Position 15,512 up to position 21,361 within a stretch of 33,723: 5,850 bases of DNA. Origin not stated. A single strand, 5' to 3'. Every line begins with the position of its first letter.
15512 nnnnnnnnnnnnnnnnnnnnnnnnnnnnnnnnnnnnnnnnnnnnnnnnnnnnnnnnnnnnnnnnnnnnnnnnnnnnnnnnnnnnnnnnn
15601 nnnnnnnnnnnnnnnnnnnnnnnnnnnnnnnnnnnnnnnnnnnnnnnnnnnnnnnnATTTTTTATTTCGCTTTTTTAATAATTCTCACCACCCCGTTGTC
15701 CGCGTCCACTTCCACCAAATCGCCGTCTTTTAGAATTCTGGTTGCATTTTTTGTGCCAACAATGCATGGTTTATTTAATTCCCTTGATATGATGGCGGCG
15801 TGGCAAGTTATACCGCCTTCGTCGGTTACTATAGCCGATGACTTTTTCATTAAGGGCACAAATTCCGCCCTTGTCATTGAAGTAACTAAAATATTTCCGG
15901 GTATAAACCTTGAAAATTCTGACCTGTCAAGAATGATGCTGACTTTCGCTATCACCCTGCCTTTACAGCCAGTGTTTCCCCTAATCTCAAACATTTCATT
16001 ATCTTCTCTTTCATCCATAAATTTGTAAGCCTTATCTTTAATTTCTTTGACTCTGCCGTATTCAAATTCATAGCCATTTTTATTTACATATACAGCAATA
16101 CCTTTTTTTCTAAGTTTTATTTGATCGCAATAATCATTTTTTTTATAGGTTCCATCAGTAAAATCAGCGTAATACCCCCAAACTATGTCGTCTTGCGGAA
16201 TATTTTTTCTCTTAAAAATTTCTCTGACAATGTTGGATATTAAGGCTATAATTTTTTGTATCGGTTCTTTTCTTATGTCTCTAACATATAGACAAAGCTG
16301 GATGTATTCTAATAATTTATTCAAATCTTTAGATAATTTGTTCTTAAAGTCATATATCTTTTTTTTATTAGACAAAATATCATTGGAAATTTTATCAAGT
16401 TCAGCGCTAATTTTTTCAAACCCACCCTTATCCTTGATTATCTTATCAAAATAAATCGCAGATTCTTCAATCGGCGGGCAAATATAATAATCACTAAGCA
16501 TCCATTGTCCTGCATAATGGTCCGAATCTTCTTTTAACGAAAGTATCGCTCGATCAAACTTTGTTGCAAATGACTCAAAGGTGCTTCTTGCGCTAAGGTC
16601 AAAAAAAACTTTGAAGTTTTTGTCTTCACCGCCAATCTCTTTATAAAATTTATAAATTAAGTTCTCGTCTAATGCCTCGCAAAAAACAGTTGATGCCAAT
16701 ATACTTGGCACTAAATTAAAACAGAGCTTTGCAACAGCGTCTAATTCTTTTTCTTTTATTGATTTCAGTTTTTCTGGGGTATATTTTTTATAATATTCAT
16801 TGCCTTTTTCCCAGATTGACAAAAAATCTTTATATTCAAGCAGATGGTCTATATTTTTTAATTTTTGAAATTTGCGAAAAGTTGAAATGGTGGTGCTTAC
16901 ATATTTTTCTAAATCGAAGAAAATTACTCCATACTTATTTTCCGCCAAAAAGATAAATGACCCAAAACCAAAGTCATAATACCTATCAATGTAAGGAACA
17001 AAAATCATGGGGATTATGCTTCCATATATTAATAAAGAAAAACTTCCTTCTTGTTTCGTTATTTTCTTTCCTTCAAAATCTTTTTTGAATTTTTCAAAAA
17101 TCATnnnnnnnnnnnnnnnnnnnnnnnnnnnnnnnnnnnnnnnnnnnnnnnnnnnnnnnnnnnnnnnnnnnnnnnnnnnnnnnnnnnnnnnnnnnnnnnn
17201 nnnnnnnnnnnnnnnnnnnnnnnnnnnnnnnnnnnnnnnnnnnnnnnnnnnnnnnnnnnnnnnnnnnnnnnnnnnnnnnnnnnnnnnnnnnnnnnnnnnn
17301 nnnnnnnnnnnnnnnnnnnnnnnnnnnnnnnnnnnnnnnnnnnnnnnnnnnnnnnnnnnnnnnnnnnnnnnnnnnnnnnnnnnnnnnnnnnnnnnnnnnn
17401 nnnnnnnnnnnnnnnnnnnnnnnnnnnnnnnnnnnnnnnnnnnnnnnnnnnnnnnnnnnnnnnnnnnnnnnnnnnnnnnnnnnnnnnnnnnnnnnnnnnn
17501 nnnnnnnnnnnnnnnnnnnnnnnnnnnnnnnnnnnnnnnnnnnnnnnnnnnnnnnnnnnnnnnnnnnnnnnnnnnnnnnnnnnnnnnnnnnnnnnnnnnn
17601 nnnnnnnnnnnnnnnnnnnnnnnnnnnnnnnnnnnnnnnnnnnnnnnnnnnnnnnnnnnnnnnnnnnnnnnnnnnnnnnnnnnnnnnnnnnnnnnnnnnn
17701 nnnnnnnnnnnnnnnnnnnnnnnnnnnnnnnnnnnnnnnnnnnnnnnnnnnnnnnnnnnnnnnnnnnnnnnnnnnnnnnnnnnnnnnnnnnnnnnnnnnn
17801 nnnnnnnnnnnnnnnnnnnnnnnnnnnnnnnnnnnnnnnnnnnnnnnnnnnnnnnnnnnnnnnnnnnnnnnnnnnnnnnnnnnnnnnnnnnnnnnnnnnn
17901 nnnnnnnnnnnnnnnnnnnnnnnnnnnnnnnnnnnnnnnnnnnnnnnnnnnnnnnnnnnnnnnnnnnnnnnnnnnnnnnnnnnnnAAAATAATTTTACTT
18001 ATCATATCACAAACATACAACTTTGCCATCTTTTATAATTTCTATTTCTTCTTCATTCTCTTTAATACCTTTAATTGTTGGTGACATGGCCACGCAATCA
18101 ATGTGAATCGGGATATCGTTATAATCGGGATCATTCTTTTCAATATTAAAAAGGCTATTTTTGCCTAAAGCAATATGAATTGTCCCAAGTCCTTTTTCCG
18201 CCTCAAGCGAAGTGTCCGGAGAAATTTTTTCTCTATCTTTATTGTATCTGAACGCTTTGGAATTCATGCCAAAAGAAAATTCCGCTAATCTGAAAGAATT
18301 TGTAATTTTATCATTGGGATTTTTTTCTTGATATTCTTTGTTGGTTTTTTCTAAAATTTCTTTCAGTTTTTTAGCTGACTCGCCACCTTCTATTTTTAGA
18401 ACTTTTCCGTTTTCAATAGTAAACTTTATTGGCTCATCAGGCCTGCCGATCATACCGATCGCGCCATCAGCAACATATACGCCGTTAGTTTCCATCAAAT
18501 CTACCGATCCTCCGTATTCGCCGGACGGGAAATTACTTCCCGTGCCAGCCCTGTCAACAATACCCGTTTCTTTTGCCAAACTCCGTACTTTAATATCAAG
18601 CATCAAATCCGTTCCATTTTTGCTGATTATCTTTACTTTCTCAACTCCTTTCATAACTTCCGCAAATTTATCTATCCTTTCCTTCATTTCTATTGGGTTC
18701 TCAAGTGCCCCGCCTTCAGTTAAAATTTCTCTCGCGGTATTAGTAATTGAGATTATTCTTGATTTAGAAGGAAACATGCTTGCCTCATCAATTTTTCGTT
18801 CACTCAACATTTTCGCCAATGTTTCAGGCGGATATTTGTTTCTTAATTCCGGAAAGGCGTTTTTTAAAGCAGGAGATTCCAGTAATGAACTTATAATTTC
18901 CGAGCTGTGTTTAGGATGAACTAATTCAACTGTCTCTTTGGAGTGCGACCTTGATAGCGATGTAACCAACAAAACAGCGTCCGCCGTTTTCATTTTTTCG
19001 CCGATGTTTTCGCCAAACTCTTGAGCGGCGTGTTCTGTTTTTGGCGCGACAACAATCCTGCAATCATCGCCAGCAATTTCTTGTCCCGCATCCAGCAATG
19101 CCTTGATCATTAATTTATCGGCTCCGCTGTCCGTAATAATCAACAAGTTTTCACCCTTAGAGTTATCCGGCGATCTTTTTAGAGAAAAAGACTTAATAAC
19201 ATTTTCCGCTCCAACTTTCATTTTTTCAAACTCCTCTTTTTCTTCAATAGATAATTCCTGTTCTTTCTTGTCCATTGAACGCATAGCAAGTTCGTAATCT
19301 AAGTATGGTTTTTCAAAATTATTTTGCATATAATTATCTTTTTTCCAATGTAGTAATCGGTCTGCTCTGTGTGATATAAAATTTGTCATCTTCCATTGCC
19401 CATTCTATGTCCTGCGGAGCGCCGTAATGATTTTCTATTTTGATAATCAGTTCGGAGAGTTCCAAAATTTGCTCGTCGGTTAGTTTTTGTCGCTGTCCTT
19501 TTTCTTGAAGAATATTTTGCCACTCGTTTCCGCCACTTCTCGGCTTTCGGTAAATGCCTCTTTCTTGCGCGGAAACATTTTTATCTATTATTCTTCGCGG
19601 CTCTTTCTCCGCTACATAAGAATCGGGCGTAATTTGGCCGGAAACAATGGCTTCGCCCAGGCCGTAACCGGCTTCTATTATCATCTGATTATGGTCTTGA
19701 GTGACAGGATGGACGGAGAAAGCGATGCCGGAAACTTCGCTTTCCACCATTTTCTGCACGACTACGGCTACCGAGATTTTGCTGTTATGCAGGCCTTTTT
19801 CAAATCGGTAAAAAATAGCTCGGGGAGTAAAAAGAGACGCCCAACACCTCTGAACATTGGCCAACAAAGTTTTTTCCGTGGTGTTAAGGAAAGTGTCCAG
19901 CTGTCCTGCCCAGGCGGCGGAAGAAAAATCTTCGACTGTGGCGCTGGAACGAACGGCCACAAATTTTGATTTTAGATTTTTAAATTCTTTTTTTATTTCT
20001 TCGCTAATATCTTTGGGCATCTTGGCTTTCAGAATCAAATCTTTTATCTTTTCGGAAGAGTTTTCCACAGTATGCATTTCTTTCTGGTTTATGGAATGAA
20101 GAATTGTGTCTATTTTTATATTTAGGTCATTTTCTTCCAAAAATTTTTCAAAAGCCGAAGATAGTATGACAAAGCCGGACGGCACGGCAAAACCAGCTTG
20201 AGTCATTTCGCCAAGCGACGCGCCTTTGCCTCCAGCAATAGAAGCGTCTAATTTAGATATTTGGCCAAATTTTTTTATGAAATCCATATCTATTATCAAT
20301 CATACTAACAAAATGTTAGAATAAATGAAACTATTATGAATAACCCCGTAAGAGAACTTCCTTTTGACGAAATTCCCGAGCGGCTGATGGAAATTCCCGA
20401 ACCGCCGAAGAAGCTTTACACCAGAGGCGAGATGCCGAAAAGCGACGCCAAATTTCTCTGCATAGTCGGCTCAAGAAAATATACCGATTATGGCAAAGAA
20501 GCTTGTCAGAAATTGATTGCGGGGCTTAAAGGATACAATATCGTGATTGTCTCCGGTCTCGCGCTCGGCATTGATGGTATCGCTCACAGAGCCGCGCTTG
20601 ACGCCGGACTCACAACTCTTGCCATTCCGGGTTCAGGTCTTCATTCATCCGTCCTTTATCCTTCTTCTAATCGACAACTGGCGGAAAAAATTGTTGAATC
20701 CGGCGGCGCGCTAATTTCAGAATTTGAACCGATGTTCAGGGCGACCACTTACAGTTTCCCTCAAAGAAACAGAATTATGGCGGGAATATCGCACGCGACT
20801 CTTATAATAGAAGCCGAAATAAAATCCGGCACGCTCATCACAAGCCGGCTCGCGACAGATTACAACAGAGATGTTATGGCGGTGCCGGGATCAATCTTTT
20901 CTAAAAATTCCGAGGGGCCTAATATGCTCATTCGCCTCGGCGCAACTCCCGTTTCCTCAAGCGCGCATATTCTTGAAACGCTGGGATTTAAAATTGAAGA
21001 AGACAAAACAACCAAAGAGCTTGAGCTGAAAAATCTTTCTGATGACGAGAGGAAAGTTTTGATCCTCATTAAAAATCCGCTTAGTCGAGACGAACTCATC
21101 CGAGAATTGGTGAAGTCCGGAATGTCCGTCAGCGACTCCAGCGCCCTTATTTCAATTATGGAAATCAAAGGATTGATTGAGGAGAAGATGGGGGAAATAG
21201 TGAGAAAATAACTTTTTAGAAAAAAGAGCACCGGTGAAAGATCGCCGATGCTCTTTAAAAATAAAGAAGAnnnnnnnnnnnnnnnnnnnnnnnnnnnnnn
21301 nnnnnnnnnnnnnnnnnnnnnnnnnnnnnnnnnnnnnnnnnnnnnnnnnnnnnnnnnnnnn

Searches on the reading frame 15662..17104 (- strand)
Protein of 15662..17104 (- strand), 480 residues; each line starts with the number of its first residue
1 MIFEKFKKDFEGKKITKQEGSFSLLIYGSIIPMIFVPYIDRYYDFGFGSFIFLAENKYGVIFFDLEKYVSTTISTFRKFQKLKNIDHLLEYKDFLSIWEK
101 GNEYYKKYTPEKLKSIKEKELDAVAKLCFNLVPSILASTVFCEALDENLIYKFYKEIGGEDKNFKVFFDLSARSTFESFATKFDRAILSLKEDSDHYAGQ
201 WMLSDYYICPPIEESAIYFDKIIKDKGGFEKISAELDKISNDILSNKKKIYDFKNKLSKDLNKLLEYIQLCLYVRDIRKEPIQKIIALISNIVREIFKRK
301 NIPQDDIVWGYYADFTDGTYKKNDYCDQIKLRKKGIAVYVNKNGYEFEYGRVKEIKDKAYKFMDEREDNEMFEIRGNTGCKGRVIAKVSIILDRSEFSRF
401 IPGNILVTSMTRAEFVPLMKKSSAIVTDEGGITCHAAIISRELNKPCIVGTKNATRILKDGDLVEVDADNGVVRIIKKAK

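Call 71: search_protein_families(library=pfam, proteins=[window:15662-17104:-], max_evalue=0.00001)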
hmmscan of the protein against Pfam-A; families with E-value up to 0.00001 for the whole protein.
window:15662-17104:- (480 aa): 1 family
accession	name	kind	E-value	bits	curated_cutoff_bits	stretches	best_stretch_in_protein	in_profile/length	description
PF00391.29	PEP-utilizers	-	2.7e-25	88.2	23.1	1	402-471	3-72/72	PEP-utilising enzyme, mobile domain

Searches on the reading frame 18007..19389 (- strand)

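Call 71: search_protein_families(library=pfam, proteins=[window:18007-19389:-], max_evalue=0.00001)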
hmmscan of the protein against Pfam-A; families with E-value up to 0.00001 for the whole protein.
window:18007-19389:- (460 aa): 1 family
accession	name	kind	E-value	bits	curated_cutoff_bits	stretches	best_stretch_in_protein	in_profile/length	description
PF02073.20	Peptidase_M29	-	1.2e-10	41.3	27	1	234-456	187-405/406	Thermophilic metalloprotease (M29)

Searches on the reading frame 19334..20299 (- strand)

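Call 71: search_protein_families(library=pfam, proteins=[window:19334-20299:-], max_evalue=0.00001)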
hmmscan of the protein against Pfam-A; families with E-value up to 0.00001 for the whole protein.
window:19334-20299:- (321 aa): 1 family
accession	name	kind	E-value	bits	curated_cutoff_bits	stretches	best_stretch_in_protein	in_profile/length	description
PF01326.24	PPDK_N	-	7.5e-100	334.8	27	1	21-320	3-314/328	Pyruvate phosphate dikinase, AMP/ATP-binding domain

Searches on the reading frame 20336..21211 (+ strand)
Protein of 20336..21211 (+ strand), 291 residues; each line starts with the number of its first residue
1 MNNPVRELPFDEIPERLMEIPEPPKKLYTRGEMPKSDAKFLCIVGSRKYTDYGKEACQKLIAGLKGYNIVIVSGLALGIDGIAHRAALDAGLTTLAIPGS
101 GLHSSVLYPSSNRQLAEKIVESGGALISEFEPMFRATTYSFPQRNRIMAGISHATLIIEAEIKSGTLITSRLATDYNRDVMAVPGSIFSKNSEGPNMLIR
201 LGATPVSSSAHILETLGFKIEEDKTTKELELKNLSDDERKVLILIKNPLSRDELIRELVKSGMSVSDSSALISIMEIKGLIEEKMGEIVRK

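Call 71: search_protein_families(library=pfam, proteins=[window:20336-21211:+], max_evalue=0.00001)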
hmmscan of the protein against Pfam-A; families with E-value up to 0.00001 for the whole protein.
window:20336-21211:+ (291 aa): 1 family
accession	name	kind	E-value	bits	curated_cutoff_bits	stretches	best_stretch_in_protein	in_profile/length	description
PF02481.21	DNA_processg_A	-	3e-66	223.1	29.6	1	11-206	15-210/212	DNA recombination-mediator protein A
